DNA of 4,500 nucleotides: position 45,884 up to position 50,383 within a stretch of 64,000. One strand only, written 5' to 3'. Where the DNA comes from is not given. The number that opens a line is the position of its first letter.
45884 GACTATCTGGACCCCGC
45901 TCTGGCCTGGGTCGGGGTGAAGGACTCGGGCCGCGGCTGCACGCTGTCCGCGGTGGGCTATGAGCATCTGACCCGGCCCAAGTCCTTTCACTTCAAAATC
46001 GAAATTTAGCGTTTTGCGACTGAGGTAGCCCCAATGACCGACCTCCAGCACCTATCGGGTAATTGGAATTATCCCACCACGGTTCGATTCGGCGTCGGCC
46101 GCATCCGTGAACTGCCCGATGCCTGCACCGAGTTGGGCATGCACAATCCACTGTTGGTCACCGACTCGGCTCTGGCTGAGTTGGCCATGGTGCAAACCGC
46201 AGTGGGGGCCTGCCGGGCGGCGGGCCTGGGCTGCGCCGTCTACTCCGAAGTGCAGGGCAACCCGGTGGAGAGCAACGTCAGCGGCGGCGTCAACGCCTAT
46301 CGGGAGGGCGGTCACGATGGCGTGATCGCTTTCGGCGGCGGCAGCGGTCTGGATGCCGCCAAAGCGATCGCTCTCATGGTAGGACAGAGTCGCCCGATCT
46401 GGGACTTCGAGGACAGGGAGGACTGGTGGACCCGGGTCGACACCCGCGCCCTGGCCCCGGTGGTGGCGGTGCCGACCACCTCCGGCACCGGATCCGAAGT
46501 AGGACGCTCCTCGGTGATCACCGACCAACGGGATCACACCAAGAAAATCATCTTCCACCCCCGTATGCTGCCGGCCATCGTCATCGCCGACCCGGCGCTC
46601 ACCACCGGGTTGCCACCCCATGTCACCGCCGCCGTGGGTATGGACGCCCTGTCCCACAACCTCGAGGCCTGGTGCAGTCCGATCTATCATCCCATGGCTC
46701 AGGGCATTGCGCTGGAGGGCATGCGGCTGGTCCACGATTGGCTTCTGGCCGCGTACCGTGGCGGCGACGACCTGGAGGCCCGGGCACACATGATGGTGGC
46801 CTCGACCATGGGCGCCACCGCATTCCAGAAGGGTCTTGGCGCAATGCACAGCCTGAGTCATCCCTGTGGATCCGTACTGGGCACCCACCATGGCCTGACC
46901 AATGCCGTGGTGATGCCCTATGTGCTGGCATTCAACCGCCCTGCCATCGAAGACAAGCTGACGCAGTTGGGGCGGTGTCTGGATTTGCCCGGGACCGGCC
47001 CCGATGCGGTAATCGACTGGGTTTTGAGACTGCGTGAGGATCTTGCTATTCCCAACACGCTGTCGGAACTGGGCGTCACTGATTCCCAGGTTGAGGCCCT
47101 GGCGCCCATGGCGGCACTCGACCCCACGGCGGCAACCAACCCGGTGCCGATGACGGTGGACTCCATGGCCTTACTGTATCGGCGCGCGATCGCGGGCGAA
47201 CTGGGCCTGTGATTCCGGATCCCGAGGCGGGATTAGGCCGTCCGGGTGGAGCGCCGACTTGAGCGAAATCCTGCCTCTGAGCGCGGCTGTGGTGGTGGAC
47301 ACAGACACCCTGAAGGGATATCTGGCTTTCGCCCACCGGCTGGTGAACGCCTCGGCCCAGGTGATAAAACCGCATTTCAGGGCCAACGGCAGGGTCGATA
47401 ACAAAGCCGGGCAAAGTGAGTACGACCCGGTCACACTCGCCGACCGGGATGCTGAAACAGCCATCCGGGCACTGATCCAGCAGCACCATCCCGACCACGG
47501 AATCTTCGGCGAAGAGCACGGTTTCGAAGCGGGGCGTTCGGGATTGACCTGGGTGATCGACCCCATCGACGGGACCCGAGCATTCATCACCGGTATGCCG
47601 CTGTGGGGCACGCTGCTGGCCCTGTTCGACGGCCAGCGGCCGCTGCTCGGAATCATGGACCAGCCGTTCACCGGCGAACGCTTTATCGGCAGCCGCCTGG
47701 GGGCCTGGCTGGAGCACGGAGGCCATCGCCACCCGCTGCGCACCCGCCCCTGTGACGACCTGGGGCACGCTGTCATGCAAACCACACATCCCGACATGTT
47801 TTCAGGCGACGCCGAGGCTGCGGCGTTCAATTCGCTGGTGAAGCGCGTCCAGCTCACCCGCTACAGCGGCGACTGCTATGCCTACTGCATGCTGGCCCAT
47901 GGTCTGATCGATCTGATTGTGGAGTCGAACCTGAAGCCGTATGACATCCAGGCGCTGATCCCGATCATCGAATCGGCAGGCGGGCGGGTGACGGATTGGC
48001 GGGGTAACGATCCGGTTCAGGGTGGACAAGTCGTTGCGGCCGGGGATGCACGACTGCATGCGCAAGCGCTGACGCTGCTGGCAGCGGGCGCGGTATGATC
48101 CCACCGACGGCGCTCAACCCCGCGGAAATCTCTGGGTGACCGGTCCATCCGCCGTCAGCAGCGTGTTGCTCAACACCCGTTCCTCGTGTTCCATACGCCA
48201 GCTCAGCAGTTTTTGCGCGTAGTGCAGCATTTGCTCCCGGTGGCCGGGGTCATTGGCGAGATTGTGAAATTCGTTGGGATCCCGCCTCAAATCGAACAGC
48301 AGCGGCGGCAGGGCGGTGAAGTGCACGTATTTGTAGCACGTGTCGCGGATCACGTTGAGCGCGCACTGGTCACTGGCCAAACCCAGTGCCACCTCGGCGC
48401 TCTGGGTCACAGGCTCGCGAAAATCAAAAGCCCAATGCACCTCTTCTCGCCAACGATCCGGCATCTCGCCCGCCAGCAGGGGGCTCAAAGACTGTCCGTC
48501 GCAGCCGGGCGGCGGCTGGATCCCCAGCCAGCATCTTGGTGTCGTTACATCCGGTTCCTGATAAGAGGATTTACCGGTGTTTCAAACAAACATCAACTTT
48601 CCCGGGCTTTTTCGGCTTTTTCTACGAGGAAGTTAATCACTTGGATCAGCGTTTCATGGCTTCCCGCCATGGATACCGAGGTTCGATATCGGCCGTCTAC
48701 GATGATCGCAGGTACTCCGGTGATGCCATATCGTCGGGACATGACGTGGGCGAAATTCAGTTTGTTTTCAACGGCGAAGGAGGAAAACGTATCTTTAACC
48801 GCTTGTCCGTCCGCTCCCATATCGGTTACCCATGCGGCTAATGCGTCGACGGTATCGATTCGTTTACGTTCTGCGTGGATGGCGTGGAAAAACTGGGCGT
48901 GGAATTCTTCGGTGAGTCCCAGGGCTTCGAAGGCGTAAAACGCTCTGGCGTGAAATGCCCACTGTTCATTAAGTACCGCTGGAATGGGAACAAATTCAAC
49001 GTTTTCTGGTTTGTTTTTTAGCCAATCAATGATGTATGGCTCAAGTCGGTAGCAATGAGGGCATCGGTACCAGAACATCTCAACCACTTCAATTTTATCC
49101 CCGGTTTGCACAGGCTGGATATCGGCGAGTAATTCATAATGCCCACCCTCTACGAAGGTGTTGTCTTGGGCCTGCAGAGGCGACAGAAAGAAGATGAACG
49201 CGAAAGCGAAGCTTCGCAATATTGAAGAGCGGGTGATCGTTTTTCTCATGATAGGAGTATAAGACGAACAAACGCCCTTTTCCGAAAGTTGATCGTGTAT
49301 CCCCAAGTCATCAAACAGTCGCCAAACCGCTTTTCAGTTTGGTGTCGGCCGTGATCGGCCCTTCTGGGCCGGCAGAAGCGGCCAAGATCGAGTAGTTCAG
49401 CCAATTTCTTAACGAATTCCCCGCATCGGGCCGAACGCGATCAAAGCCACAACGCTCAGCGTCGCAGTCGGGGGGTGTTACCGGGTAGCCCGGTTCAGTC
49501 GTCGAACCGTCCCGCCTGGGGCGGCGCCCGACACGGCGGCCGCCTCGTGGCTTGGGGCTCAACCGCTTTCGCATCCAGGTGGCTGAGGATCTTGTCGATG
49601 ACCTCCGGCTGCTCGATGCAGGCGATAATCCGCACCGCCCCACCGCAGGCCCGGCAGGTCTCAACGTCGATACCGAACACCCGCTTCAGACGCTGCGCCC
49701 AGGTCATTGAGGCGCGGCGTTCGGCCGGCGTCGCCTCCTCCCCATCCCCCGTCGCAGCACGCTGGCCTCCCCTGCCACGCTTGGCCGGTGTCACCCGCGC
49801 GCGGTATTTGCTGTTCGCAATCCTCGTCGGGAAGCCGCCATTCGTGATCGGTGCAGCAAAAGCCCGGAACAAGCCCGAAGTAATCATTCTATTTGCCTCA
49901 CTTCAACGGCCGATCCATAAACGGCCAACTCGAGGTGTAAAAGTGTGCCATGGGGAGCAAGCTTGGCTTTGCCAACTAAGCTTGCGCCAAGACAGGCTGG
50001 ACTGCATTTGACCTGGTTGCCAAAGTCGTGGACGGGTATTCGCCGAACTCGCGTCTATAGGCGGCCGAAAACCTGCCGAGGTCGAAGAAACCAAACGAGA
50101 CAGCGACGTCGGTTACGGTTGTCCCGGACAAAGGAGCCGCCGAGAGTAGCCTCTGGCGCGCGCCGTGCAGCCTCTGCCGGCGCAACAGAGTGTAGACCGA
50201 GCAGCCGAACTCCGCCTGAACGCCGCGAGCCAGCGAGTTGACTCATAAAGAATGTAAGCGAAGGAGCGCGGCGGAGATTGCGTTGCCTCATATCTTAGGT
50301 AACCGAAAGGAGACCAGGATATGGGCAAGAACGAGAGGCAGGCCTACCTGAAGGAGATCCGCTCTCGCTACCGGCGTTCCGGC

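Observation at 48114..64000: Accessory region built as an array of same-orientation oriIS-bounded units inside a disrupted sulfatase gene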

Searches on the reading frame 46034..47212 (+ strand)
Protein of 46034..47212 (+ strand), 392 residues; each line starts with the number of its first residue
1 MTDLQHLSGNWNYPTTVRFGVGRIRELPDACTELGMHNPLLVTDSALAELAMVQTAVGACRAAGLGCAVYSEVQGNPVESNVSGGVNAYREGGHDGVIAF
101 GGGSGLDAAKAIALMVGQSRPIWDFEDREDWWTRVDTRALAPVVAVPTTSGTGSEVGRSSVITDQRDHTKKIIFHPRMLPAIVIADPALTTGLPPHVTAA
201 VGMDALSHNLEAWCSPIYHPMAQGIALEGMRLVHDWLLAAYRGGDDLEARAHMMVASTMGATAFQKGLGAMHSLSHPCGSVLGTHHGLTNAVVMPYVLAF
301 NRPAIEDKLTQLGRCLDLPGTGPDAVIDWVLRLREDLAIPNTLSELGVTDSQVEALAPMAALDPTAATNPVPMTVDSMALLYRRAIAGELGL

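Call 33: search_protein_families(library=pfam, proteins=[window:46034-47212:+], max_evalue=0.00001)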
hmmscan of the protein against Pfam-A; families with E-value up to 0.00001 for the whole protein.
window:46034-47212:+ (392 aa): 3 families
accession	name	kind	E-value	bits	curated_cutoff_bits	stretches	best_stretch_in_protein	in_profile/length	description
PF00465.25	Fe-ADH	-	3.1e-49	167.3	31.3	1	14-187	1-168/168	Iron-containing alcohol dehydrogenase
PF25137.1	ADH_Fe_C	-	4.9e-38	131.2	27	1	198-385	1-193/194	Fe-containing alcohol dehydrogenase family, C-terminal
PF13685.12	Fe-ADH_2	-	8.3e-10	39.3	28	1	19-114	2-95/149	Iron-containing alcohol dehydrogenase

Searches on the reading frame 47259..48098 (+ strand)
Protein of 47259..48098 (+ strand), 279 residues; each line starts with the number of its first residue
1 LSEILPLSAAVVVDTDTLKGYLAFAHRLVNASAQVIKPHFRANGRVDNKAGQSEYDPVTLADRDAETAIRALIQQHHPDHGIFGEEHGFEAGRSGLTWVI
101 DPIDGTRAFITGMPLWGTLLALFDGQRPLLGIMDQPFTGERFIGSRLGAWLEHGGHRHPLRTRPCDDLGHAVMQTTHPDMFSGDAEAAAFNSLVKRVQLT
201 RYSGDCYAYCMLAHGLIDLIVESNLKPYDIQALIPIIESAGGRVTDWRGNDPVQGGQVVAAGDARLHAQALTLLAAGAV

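Call 14: find_related_loci(query=window:47259-48098:+, collection=genome_contigs, flank=10000)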
Query window:47259-48098:+ (279 aa) in genome_contigs; peptide patterns used: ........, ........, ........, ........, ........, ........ (x = any residue, [..] = any of these).
598 stretches matched a pattern (row limit reached: there are more); 565 encode a relative of the query (tblastn E <= 1e-3); the best 80 are kept; 80 distinct loci.
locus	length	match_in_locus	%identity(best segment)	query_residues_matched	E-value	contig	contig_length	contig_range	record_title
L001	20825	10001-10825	65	2-275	7e-117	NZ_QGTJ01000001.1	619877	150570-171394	Plasticicumulans acidivorans strain DSM 23606 Ga0215699_101, whole genome shotgun sequence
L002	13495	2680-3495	61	5-275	3e-111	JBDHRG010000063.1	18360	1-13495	MAG: Candidatus Competibacteraceae bacterium isolate AS-MESO-3CA.146 NODE_13077_length_18360_cov_5.764918, whole genome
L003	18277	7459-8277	60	5-275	2e-108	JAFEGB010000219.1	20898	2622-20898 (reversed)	MAG: Proteobacteria bacterium isolate SZAS TMP-80 LIN-319__219__length-20898, whole genome shotgun sequence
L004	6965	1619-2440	61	5-278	3e-108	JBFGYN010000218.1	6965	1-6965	MAG: Candidatus Competibacterales bacterium isolate Mix_sand06.2021.04.G.13 k141_3680212_length_6965_cov_8.0000, whole g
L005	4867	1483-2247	63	3-263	6e-106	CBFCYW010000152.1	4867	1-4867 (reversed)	MAG TPA_asm: uncultured Chromatiales bacterium isolate SRR6194934_maxbin2_6 genome assembly, contig: ERZ781394.6676, who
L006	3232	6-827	59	5-279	2e-102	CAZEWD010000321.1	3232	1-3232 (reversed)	MAG TPA_asm: uncultured Candidatus Binatia bacterium isolate SRP263991_co5_163 genome assembly, contig: NODE_61978_lengt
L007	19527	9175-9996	55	5-278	2e-99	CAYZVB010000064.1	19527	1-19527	MAG TPA_asm: uncultured Granulosicoccaceae bacterium isolate SRP268394_co1_144 genome assembly, contig: NODE_4704_length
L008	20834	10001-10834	53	1-278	8e-99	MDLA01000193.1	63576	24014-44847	Chromatiales bacterium (ex Bugula neritina AB1) isolate AB1-2 AB833_contig000193, whole genome shotgun sequence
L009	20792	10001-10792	55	2-274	3e-97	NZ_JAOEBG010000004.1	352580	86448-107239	Pseudomonas sp. GD04091 4, whole genome shotgun sequence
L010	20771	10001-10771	58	8-269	3e-96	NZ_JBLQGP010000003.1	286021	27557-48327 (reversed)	Thauera sp. WH-1 G6_contig_3, whole genome shotgun sequence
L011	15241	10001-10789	54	3-274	7e-96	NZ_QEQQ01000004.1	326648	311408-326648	Pseudomonas sp. CC120222-01a N430DRAFT_scaffold00004.4, whole genome shotgun sequence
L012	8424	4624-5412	54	3-274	7e-96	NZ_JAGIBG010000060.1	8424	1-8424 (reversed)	MAG: Pseudomonas sp. isolate BIN42 scaffold60_cov0, whole genome shotgun sequence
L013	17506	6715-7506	57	8-276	4e-96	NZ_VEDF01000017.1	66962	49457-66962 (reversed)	Pseudomonas sp. URMO17WK12:I11 strain DE0216 NODE_17_length_66962_cov_10.581087, whole genome shotgun sequence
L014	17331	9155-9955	56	13-278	5e-96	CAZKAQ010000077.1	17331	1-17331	MAG TPA_asm: uncultured Granulosicoccaceae bacterium isolate SRP114822_co1_72 genome assembly, contig: NODE_786_length_1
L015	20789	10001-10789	54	3-274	9e-96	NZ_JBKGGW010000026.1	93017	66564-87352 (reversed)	Pseudomonas sp. SMN11 contig_26, whole genome shotgun sequence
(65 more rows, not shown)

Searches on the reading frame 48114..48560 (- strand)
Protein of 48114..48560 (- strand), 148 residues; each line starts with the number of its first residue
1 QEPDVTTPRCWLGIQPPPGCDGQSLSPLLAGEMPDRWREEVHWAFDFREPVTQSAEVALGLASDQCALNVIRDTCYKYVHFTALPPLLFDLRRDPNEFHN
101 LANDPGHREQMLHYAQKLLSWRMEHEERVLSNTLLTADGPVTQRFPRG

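Call 7: search_protein_families(library=pfam, proteins=[window:48114-48560:-], max_evalue=0.01)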
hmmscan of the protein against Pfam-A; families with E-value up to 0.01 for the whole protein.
window:48114-48560:- (148 aa): 2 families
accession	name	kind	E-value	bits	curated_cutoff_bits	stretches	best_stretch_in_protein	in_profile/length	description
PF16347.10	SGSH_C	-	1.1e-09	39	29.3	1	13-120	52-150/154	N-sulphoglucosamine sulphohydrolase, C-terminal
PF14707.11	Sulfatase_C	-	7.2e-05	23.8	30.9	1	75-119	45-90/127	C-terminal region of aryl-sulfatase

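Call 13: search_protein_families(library=ncbifam, proteins=[window:48114-48560:-], max_evalue=0.001)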
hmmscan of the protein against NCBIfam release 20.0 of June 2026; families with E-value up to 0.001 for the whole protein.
window:48114-48560:- (148 aa): 4 families
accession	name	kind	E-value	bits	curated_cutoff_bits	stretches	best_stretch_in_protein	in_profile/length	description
NF045661.1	HdlasePehA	equivalog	9e-45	153.2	900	1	11-136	374-499/506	phosphoric/sulfuric ester hydrolase PehA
TIGR03417.1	chol_sulfatase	equivalog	1.3e-08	34.2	433.45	1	66-124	384-443/500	choline-sulfatase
NF010322.0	PRK13759.1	equivalog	6.8e-08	31.4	481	1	14-133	365-468/486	arylsulfatase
NF052527.1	Mn_arylsulf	exception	2.9e-05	23.2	850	1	20-135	366-465/479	manganese-dependent arylsulfatase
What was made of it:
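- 48114..48532 (-): pehA-type sulfatase remnant, C-terminal 139 codons. Composition is host-like (GC 61%, GC3 0.73). NCBIfam PehA profile positions 374-499 of 506 (call 13).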

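Call 41: find_homologous_proteins(query=window:48114-48560:-, max_evalue=1e-10)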
Query window:48114-48560:- (148 aa): 109 proteins with E <= 1e-10 among 128 candidates.
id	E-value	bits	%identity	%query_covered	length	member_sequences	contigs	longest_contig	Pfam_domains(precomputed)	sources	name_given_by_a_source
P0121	3.6e-61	224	81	80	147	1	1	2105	PF16347.11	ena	-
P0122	1.5e-56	209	95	66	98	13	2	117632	PF14707.12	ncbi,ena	-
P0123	1.4e-52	196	64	93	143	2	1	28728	PF16347.11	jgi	jgi:arylsulfatase A-like enzyme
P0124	2.3e-51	192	63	90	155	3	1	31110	PF16347.11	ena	-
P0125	9.0e-50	187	61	92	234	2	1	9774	PF01663.28,PF16347.11,PF00884.29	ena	-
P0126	1.0e-49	187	63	90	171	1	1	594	PF16347.11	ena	-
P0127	1.2e-49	186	62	87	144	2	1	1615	PF16347.11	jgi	jgi:arylsulfatase A-like enzyme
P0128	1.7e-48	183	63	93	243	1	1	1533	PF16347.11,PF00884.29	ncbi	-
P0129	1.9e-48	182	58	97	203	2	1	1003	PF16347.11,PF00884.29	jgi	-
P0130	2.1e-47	179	63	89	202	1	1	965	PF16347.11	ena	-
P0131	5.3e-47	178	59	92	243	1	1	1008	PF16347.11,PF00884.29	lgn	-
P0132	5.6e-47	178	59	92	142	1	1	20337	PF16347.11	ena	-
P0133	6.3e-47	177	59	87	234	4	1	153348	PF16347.11,PF00884.29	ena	-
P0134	1.1e-46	177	60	92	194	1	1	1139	PF16347.11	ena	-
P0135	1.6e-46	176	57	92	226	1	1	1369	PF16347.11,PF00884.29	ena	-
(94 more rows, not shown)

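Call 42: find_encoding_contigs(protein=P0122, flank=10000, max_places=6)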
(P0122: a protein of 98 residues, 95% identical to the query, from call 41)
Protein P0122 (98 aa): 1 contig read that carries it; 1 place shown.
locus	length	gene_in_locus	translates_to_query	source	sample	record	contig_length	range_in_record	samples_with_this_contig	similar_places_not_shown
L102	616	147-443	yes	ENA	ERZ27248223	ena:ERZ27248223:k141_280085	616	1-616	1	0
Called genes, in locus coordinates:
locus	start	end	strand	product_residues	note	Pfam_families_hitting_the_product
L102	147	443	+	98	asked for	PF14707:Sulfatase_C (weak)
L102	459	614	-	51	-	?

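Call 43: list_cluster_members(proteins=[P0122, P0001])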
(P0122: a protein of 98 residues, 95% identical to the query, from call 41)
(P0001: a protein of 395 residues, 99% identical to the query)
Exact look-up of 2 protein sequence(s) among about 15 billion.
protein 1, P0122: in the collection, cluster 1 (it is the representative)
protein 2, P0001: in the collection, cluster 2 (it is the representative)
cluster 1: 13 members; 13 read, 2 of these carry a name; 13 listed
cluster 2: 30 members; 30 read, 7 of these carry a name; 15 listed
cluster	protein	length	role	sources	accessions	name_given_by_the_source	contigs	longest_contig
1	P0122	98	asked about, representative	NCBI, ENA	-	-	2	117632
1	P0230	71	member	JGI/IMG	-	hypothetical protein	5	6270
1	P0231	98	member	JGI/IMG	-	arylsulfatase A-like enzyme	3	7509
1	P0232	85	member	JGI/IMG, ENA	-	-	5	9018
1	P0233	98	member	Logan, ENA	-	-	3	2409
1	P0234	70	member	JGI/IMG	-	-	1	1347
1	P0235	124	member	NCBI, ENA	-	-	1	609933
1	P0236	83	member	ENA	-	-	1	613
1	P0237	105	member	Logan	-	-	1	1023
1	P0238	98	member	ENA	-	-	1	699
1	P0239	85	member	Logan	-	-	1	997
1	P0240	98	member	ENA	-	-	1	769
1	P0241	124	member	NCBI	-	-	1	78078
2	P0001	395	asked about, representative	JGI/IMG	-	hypothetical protein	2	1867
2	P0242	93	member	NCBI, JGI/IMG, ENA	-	hypothetical protein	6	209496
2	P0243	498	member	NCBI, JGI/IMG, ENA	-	ribosomal protein S27E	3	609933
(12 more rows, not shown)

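Call 46: find_encoding_contigs(protein=P0243, flank=10000, max_places=10)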
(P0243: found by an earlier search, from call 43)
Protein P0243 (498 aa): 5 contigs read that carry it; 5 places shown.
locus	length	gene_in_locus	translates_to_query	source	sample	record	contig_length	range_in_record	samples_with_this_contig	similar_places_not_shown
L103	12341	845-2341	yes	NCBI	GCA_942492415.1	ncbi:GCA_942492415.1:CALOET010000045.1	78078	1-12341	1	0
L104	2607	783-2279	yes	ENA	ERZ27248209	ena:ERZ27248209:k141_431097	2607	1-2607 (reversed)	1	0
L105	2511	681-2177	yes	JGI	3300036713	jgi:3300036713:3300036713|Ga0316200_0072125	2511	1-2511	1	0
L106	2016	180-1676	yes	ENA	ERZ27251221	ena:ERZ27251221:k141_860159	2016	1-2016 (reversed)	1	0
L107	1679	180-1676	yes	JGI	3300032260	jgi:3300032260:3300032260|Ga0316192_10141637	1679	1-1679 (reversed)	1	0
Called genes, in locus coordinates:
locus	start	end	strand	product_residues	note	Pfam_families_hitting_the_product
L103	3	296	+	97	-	?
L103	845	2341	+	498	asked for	PF14319:Zn_Tnp_IS91, PF04986:Y2_Tnp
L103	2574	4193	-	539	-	-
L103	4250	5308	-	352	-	PF02661:Fic, PF13412:HTH_24 (faint)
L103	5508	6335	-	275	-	PF08401:ArdcN, PF18818:MPTase-PolyVal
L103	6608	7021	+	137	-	PF04986:Y2_Tnp (faint)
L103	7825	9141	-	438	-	PF05990:DUF900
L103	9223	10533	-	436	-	PF04966:OprB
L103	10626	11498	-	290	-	PF00561:Abhydrolase_1, PF12146:Hydrolase_4 (weak), PF12697:Abhydrolase_6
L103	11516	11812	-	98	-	-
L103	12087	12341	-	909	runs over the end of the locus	PF13191:AAA_16 (weak), PF25873:WHD_MalT, PF17874:TPR_MalT, PF00196:GerE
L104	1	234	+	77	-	?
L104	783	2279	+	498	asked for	PF14319:Zn_Tnp_IS91, PF04986:Y2_Tnp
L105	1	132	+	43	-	?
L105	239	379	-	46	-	PF00226:DnaJ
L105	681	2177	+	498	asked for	PF14319:Zn_Tnp_IS91, PF04986:Y2_Tnp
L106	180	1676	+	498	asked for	PF14319:Zn_Tnp_IS91, PF04986:Y2_Tnp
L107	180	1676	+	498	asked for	PF14319:Zn_Tnp_IS91, PF04986:Y2_Tnp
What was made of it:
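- On ISCR elements (IS91 family, HUH rolling-circle transposons): The full-length copy in the sister strain has both domains (call 46).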

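Call 50: find_encoding_contigs(protein=P0241, flank=10000, max_places=4)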
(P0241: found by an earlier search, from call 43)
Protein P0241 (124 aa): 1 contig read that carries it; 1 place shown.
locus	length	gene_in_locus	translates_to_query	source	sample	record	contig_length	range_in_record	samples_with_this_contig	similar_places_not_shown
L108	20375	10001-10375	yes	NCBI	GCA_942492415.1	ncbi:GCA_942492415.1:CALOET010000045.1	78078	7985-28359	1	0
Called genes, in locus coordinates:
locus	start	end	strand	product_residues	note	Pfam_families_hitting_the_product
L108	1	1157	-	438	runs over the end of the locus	PF05990:DUF900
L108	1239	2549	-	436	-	PF04966:OprB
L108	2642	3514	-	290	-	PF00561:Abhydrolase_1, PF12146:Hydrolase_4 (weak), PF12697:Abhydrolase_6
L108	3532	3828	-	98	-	-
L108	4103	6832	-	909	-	PF13191:AAA_16 (weak), PF25873:WHD_MalT, PF17874:TPR_MalT, PF00196:GerE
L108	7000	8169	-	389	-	-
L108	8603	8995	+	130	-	-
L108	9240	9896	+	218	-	PF01323:DSBA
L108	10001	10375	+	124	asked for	PF16347:SGSH_C (weak)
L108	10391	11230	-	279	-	PF00459:Inositol_P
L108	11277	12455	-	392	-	PF00465:Fe-ADH, PF13685:Fe-ADH_2, PF25137:ADH_Fe_C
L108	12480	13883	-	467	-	PF00171:Aldedh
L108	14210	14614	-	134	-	-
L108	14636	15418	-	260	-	PF09865:DUF2092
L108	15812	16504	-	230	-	PF01135:PCMT, PF00398:RrnaAD (weak), PF13649:Methyltransf_25 (weak), PF13847:Methyltransf_31 (faint)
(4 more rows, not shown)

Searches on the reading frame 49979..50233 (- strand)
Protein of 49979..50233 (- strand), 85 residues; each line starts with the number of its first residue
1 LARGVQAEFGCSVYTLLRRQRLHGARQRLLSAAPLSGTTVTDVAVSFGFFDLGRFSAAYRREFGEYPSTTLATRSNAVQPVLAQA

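Call 71: search_protein_families(library=pfam, proteins=[window:49979-50233:-], max_evalue=0.01)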
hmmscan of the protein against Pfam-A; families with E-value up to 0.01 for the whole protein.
seq(85 aa): 2 families
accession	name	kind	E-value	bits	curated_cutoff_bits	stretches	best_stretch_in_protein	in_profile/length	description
PF12833.13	HTH_18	-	1.5e-16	60.8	33.6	1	1-71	12-78/80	Helix-turn-helix domain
PF00165.29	HTH_AraC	-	0.00056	20.4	26.6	1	36-64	7-34/42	Bacterial regulatory helix-turn-helix proteins, AraC family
